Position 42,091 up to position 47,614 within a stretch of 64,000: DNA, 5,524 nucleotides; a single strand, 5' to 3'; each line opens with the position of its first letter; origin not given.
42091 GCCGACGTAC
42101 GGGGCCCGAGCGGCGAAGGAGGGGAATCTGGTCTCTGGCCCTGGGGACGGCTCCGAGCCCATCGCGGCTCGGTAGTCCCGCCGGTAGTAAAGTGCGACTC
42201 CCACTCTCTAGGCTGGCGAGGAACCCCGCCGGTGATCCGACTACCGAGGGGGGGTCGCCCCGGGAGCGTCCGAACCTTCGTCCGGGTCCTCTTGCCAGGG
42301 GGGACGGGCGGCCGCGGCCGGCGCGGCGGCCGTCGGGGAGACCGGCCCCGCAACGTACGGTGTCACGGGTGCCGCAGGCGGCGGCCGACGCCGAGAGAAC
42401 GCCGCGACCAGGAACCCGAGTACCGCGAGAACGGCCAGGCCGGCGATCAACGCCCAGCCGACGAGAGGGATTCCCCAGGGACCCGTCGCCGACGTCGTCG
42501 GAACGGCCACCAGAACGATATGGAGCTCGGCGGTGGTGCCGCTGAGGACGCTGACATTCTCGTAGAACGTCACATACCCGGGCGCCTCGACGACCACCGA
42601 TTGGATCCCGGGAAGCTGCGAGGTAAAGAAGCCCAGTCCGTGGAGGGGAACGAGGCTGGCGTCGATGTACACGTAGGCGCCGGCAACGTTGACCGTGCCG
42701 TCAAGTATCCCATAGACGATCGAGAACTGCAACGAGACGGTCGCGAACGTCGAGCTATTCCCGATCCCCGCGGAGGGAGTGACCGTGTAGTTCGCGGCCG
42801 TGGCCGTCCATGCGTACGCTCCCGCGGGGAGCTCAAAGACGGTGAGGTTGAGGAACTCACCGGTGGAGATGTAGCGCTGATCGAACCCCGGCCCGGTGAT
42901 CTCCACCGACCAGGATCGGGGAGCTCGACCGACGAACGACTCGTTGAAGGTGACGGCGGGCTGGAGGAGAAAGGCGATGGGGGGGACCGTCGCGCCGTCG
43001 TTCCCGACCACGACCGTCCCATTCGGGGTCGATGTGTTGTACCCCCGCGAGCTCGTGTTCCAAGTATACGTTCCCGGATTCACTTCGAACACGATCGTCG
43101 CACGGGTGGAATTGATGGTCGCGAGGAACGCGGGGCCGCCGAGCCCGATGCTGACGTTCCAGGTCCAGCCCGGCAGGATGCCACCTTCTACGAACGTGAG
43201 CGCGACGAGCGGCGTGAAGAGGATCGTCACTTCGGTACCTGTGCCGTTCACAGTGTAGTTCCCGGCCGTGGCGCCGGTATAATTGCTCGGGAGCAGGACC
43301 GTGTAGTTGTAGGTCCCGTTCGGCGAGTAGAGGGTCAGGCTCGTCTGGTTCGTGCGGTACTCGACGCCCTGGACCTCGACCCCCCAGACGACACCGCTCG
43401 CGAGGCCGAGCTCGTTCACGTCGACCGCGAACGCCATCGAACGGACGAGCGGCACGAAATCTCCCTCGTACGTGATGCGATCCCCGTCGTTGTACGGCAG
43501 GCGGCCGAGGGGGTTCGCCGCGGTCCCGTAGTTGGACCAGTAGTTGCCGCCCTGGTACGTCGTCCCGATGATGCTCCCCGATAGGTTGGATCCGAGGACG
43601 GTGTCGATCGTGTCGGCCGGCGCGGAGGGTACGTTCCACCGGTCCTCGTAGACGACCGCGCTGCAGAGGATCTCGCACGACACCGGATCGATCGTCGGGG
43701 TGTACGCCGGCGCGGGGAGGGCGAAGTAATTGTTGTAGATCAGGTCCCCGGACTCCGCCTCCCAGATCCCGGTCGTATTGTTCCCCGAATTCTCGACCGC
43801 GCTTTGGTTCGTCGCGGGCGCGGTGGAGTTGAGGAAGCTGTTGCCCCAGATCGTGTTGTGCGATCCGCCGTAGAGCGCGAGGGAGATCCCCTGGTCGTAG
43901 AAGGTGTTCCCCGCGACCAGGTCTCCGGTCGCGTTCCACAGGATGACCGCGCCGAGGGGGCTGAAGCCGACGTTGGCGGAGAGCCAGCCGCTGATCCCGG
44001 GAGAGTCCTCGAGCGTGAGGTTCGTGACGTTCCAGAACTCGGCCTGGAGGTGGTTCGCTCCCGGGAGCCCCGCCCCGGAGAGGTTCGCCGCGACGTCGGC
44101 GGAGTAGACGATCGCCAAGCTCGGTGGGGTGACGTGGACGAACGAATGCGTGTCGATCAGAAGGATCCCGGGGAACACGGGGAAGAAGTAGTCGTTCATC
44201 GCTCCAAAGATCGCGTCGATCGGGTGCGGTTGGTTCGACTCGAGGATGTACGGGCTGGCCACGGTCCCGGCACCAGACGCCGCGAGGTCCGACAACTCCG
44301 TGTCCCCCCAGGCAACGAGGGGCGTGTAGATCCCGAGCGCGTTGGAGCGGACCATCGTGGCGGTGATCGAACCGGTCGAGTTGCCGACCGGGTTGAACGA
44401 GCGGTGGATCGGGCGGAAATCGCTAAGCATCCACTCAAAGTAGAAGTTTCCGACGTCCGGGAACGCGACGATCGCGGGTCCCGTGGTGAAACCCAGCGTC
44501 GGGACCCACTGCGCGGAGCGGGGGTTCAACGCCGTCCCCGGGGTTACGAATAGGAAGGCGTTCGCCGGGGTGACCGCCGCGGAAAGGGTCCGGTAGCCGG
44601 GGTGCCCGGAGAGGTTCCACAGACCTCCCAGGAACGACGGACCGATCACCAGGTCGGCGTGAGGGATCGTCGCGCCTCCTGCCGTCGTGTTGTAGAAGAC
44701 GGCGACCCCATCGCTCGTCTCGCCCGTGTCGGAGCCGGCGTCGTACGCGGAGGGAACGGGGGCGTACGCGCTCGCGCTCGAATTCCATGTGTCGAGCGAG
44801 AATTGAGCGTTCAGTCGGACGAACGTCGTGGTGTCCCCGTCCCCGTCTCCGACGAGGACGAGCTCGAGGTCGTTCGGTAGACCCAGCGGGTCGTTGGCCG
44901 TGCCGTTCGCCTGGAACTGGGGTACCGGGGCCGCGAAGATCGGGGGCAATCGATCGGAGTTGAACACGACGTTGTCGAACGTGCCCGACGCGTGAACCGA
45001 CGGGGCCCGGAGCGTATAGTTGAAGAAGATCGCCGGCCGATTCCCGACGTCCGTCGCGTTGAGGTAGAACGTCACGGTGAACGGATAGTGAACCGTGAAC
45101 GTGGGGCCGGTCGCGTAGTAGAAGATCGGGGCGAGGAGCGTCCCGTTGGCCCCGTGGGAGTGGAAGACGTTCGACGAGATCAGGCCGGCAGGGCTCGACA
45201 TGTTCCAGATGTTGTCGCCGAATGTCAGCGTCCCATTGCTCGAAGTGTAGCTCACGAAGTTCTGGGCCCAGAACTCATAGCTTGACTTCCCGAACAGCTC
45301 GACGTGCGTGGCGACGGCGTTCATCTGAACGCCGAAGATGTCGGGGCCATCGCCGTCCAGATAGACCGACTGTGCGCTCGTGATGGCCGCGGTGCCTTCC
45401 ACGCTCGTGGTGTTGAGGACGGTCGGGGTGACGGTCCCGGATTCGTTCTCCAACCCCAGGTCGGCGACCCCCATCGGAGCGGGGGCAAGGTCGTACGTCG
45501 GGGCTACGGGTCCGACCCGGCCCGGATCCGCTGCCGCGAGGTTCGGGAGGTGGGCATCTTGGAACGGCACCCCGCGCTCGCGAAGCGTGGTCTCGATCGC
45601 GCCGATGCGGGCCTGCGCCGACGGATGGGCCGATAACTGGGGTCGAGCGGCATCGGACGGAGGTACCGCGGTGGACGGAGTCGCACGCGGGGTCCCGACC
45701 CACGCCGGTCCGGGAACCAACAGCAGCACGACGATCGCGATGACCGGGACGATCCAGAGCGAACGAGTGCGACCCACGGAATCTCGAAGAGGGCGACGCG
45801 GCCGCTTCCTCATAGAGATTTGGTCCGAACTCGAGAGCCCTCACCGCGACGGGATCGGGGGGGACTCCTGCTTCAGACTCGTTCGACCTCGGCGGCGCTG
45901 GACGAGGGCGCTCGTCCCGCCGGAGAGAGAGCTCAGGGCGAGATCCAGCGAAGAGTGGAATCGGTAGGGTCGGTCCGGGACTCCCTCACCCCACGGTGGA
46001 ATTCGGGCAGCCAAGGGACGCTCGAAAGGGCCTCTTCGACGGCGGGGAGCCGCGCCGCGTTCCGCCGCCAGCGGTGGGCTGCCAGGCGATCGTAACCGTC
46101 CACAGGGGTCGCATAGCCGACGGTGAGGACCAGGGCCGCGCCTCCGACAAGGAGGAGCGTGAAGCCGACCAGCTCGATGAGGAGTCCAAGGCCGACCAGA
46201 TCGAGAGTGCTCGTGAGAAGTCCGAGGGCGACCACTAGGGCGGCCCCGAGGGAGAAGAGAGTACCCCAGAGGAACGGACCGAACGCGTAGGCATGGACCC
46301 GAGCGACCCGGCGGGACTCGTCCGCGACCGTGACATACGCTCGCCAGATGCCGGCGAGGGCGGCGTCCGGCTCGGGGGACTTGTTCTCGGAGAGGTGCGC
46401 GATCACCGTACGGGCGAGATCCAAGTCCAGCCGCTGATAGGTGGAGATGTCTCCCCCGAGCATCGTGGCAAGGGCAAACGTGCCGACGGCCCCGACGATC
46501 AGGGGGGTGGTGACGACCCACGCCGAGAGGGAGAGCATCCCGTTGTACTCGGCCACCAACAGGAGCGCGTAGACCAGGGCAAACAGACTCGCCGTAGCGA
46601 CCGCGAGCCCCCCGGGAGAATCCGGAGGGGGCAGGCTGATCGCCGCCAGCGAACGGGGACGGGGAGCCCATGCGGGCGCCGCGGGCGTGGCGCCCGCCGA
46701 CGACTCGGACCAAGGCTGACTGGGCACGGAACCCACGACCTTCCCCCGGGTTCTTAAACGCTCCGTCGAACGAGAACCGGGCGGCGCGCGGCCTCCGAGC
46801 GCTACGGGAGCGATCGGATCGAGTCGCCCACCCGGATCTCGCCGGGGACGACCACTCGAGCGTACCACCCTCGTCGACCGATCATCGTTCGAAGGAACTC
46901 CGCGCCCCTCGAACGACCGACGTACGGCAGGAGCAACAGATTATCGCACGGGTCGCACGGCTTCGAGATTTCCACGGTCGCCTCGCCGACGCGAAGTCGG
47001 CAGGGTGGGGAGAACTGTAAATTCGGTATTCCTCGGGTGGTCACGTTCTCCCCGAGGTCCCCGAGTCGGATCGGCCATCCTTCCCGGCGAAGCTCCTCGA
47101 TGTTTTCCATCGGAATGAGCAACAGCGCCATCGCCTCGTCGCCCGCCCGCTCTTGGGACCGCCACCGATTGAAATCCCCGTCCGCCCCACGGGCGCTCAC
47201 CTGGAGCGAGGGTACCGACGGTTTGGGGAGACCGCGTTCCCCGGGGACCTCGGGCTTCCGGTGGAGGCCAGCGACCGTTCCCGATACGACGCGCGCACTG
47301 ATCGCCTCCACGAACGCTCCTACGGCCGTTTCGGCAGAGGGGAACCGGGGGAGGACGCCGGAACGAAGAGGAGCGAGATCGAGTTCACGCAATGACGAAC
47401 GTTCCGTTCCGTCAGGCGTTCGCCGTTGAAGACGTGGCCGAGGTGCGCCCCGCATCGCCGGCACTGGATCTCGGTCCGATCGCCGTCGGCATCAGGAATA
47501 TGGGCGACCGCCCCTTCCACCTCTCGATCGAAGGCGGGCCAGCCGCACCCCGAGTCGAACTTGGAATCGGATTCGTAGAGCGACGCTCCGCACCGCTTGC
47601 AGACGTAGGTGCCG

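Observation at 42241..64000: Surface-proteome island: unrelated heads (thermopsin-like, sedolisin, YVTN propeller) share one unassigned repeat module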

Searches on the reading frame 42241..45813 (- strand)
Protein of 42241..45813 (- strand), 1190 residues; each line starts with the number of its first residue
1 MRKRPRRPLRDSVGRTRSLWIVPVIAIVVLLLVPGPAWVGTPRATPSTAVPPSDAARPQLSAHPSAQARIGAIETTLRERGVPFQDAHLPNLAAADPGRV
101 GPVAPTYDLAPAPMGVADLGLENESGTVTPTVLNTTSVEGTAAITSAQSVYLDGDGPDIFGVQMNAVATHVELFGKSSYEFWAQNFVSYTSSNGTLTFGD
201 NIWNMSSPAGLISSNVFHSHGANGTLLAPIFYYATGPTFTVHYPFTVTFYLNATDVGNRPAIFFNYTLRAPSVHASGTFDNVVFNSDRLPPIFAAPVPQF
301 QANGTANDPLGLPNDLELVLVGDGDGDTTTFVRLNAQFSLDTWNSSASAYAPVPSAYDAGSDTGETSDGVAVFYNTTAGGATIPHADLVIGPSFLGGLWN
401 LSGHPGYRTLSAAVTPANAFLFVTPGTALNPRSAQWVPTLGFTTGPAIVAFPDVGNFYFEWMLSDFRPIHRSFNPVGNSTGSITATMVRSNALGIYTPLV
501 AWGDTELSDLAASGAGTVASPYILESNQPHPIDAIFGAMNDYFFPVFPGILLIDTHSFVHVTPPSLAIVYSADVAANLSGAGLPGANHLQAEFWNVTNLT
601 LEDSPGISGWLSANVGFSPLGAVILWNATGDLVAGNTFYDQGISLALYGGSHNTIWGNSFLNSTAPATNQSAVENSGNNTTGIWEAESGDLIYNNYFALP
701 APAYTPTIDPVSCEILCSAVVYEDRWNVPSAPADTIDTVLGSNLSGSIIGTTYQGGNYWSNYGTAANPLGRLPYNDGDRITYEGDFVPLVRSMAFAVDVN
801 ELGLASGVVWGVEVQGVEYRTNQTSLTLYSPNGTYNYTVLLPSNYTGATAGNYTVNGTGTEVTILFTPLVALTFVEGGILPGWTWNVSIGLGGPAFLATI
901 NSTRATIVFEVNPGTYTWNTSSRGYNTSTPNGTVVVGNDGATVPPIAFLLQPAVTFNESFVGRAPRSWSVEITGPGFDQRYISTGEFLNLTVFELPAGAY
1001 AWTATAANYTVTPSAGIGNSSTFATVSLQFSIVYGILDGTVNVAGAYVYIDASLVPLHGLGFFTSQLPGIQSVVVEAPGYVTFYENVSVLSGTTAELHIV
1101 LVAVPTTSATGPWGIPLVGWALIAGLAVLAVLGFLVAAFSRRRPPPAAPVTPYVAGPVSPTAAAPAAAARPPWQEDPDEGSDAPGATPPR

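Call 4: search_protein_families(library=pfam, proteins=[window:42241-45813:-], max_evalue=0.1)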
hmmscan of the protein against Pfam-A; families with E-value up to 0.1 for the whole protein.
window:42241-45813:- (1190 aa): 4 families
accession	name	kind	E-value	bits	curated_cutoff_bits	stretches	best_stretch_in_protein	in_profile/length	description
PF05317.16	Thermopsin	-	5.1e-56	190.4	25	1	105-370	7-256/256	Thermopsin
PF05048.19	NosD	-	1.9e-05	24.7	23.6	1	622-681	130-190/212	Periplasmic copper-binding protein (NosD)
PF08308.17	PEGA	-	0.0061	16.9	20.8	1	1068-1102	34-68/71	PEGA domain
PF13620.12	CarboxypepD_reg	-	0.031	15.1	32.3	0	1066-1101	45-81/82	Carboxypeptidase regulatory-like domain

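Call 5: search_protein_families(library=ncbifam, proteins=[window:42241-45813:-], max_evalue=0.1)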
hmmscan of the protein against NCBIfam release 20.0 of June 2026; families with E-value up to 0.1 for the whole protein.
window:42241-45813:- (1190 aa): 1 family
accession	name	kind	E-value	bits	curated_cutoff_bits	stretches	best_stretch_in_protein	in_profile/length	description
TIGR03804.1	para_beta_helix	repeat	0.018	14.7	19.45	1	623-664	2-43/44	parallel beta-helix repeat protein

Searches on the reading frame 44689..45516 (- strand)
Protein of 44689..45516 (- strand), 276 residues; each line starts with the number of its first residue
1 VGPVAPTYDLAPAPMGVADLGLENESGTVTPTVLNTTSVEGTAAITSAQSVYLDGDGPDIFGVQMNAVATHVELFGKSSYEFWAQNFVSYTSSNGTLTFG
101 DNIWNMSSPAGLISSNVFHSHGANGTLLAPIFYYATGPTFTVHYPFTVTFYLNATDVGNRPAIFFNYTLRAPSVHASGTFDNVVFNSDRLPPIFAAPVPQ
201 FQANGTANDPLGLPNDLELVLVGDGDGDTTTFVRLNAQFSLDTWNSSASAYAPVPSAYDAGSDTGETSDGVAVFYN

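Call 61: find_homologous_proteins(query=A7, max_evalue=0.001)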
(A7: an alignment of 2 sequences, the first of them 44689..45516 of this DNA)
Query A7 (2 sequences) (276 aa, profile of the alignment): 51 proteins with E <= 0.001 among 7808 candidates.
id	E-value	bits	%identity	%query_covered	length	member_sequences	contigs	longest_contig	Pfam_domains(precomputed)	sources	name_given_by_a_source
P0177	4.7e-96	340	38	100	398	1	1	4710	PF05317.17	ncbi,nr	ncbi:MAG TPA: thermopsin family protease, partial [Thermoplasmata archaeon]|nr:thermopsin family pro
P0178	4.3e-94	333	68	92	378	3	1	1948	PF05317.17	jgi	-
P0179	5.8e-87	310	39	93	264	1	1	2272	PF05317.17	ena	-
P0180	1.4e-66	243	35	91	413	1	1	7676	PF05317.17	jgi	-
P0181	6.6e-62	228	41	99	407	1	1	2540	PF05317.17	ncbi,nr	ncbi:MAG: thermopsin, partial [Candidatus Thermoplasmatota archaeon]|nr:thermopsin [Candidatus Therm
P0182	8.0e-62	227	43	99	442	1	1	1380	PF05317.17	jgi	-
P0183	5.3e-58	215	44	98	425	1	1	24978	PF05317.17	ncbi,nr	ncbi:MAG: thermopsin [Thermoplasmata archaeon]|nr:thermopsin [Thermoplasmata archaeon]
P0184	7.1e-57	211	43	99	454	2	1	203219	PF05317.17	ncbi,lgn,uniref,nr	ncbi:thermopsin family protease [Picrophilus oshimae]|uniref:thermopsin family protease n=1 Tax=Picr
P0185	7.4e-57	211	38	96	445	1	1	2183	PF05317.17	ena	-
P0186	3.4e-54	202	39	99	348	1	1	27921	PF05317.17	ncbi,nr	ncbi:MAG TPA: thermopsin family protease, partial [Thermoplasmata archaeon]|nr:thermopsin family pro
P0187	3.8e-48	183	40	87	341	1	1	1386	PF05317.17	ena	-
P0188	8.5e-47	178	38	99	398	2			PF05317.17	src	-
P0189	9.2e-47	178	38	100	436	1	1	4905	PF05317.17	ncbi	ncbi:MAG: thermopsin family protease, partial [Thermoplasmata archaeon]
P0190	3.3e-45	173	39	88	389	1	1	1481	PF05317.17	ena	-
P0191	3.0e-44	170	51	61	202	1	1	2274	PF05317.17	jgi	jgi:Thermopsin.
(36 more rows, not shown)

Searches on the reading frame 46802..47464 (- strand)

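Call 76: search_protein_families(library=pfam, proteins=[window:46802-47464:-], max_evalue=0.001)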
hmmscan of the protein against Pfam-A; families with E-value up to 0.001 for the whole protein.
window:46802-47464:- (220 aa): 1 family
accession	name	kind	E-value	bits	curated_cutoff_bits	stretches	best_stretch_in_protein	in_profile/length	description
PF03473.23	MOSC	-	2.4e-16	60.3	22.7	1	106-217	4-120/120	MOSC domain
